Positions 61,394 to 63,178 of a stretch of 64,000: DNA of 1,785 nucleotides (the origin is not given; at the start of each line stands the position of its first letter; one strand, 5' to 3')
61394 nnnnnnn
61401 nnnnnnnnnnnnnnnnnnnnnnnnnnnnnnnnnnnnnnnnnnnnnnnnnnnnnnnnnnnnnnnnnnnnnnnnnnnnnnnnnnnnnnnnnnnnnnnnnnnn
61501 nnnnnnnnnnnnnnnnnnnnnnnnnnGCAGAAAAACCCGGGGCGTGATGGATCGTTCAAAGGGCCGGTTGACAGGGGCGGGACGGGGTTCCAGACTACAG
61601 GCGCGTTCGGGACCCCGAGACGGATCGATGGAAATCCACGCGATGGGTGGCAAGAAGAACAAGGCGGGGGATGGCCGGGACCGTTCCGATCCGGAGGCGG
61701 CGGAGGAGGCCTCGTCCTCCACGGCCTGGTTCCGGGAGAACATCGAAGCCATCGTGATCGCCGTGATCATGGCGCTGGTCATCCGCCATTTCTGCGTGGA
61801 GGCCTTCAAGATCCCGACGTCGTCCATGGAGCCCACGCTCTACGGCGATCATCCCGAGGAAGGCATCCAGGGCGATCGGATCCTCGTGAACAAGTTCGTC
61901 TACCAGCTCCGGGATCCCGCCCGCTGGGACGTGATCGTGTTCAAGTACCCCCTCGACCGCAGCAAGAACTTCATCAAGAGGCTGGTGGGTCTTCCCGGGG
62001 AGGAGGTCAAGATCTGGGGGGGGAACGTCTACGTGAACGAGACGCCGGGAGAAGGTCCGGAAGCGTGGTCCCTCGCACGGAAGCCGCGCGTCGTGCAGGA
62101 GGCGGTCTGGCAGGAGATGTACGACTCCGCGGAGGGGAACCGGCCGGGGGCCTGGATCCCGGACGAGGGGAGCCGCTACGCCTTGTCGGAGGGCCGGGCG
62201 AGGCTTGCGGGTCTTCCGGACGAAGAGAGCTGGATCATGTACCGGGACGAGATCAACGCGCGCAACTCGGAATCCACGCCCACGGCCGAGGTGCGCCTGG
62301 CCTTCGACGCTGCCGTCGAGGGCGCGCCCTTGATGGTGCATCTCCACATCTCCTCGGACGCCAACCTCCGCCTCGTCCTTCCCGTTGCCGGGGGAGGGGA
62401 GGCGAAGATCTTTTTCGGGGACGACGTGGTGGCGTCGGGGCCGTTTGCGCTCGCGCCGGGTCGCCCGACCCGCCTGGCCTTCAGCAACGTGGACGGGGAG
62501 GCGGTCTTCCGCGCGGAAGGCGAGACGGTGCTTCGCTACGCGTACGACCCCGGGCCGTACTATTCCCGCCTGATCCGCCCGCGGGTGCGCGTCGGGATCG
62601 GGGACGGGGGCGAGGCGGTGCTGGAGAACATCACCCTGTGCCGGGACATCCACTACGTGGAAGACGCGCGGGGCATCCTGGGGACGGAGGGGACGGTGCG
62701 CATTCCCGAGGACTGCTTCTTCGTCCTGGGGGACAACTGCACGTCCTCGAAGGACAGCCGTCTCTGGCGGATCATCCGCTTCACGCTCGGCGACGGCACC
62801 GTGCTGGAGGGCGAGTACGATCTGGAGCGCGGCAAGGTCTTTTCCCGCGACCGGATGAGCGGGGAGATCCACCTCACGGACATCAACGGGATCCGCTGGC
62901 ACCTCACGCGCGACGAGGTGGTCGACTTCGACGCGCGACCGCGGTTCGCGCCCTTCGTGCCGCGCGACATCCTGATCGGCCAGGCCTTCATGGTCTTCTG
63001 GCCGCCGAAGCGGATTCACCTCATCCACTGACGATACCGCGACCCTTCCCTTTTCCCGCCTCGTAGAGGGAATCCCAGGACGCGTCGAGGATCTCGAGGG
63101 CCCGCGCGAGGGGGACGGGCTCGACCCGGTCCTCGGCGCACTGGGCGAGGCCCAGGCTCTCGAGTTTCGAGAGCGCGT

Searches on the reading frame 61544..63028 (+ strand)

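Call 33: search_protein_families(library=pfam, proteins=[window:61544-63028:+], max_evalue=0.00001)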
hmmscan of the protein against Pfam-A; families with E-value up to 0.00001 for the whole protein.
window:61544-63028:+ (495 aa): 1 family
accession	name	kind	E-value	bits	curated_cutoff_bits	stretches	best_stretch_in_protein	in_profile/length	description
PF10502.14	Peptidase_S26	-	4.2e-38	131.4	22.9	1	64-173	2-103/168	Signal peptidase, peptidase S26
